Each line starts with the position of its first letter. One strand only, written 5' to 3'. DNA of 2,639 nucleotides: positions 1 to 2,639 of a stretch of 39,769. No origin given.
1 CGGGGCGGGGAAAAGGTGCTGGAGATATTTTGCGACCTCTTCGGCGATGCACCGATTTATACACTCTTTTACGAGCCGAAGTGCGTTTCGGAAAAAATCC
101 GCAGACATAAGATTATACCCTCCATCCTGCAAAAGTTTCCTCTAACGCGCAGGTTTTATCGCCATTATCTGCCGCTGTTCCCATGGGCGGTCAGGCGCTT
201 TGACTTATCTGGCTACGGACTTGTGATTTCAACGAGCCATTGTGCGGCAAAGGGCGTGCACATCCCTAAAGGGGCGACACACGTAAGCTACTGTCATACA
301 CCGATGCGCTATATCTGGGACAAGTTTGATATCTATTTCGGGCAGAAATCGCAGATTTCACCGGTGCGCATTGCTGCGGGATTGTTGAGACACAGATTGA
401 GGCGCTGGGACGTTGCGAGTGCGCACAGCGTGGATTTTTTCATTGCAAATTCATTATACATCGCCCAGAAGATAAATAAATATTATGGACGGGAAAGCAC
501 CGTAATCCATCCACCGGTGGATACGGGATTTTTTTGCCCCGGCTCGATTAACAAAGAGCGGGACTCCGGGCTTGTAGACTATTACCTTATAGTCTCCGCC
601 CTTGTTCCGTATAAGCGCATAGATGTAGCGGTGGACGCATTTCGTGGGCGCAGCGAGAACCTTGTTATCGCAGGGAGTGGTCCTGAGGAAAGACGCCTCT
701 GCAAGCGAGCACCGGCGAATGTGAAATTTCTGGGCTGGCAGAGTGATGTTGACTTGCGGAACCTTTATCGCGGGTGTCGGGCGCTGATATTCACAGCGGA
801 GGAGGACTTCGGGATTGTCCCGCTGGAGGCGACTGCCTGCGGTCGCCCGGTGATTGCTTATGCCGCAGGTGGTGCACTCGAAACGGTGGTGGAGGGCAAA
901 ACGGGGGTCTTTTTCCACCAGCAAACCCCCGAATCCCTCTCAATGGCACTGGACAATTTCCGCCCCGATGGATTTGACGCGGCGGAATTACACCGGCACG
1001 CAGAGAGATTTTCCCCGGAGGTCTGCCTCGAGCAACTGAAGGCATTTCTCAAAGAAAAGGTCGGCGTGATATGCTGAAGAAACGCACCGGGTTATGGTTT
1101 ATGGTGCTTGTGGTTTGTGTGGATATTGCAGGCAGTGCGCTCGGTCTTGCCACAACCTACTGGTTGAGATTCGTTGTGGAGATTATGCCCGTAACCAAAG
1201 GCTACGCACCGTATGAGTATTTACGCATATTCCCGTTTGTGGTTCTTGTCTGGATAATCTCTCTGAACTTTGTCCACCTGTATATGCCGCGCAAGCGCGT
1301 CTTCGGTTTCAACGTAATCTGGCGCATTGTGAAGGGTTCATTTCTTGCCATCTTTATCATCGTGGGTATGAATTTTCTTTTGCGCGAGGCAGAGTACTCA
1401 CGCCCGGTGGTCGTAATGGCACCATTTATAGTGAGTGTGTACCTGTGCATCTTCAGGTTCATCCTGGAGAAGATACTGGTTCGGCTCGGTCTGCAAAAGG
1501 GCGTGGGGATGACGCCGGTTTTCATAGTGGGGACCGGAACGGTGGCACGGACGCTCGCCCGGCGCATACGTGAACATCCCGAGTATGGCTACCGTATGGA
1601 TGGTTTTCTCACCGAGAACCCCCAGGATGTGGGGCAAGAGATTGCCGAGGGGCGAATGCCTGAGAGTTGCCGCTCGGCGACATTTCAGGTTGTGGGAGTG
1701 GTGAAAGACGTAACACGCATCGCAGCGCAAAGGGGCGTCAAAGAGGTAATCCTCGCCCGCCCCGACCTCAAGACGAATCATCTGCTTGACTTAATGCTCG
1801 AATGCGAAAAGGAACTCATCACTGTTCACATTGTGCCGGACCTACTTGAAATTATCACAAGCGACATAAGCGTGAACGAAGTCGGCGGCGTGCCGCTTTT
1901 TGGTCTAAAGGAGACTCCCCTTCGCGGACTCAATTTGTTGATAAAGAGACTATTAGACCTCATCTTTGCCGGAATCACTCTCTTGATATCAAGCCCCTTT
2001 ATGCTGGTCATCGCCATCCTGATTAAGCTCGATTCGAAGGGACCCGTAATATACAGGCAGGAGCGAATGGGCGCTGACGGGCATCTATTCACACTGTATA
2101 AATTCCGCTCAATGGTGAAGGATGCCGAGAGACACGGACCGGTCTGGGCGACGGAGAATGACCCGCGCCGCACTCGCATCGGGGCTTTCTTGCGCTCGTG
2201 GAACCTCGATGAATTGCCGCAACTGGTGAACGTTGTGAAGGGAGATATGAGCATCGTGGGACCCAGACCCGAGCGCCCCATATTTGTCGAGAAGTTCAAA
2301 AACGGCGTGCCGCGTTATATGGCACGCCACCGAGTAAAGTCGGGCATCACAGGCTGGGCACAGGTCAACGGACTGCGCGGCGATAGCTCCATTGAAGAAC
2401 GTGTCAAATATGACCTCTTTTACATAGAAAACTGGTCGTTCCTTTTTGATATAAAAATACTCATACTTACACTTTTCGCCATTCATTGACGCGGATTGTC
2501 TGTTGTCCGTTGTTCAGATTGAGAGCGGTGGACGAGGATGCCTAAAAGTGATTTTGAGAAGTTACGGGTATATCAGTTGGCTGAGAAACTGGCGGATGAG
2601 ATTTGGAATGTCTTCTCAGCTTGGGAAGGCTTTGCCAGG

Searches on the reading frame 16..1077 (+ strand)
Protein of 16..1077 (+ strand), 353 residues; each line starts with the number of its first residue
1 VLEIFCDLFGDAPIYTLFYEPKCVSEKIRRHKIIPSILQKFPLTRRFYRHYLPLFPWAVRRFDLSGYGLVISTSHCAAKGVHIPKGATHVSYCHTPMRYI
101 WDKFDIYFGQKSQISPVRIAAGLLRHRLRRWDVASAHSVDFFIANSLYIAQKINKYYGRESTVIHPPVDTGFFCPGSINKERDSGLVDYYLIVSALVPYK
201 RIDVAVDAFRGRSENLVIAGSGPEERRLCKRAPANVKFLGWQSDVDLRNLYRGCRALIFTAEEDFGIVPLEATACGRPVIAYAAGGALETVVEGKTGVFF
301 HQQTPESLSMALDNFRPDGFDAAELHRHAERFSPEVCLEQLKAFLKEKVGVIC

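Call 5: search_protein_families(library=pfam, proteins=[window:16-1077:+])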
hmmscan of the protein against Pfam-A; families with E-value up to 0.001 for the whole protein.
window:16-1077:+ (353 aa): 3 families
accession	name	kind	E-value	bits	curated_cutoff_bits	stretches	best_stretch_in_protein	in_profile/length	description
PF00534.26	Glycos_transf_1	-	1.6e-27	96.5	26.4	1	189-316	17-156/172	Glycosyl transferases group 1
PF13692.12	Glyco_trans_1_4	-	3e-20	73.4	27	1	191-312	5-136/142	Glycosyl transferases group 1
PF13439.12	Glyco_transf_4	-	1.2e-07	32.4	28.5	1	33-170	39-168/170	Glycosyltransferase Family 4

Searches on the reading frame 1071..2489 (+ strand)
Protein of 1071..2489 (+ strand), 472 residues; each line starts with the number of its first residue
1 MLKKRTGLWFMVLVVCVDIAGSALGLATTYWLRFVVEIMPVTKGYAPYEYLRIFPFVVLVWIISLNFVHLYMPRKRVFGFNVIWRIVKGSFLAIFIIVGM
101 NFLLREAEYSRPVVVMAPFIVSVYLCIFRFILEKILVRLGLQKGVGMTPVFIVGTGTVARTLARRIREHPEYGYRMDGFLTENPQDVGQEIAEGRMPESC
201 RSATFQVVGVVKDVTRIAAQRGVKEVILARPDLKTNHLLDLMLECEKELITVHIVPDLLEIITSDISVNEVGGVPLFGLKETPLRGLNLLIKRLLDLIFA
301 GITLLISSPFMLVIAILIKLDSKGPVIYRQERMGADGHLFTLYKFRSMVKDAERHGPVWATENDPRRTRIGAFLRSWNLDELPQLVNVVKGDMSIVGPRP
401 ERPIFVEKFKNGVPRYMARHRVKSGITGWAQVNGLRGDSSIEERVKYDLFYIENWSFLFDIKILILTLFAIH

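Call 5: search_protein_families(library=pfam, proteins=[window:1071-2489:+])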
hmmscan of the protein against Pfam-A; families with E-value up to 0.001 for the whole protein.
window:1071-2489:+ (472 aa): 2 families
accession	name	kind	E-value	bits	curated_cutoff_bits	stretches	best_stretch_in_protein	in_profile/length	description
PF02397.22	Bac_transf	-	1.4e-71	240.2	27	1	292-470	1-176/179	Bacterial sugar transferase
PF13727.12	CoA_binding_3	-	1.4e-14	55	25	1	83-256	18-175/175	CoA-binding domain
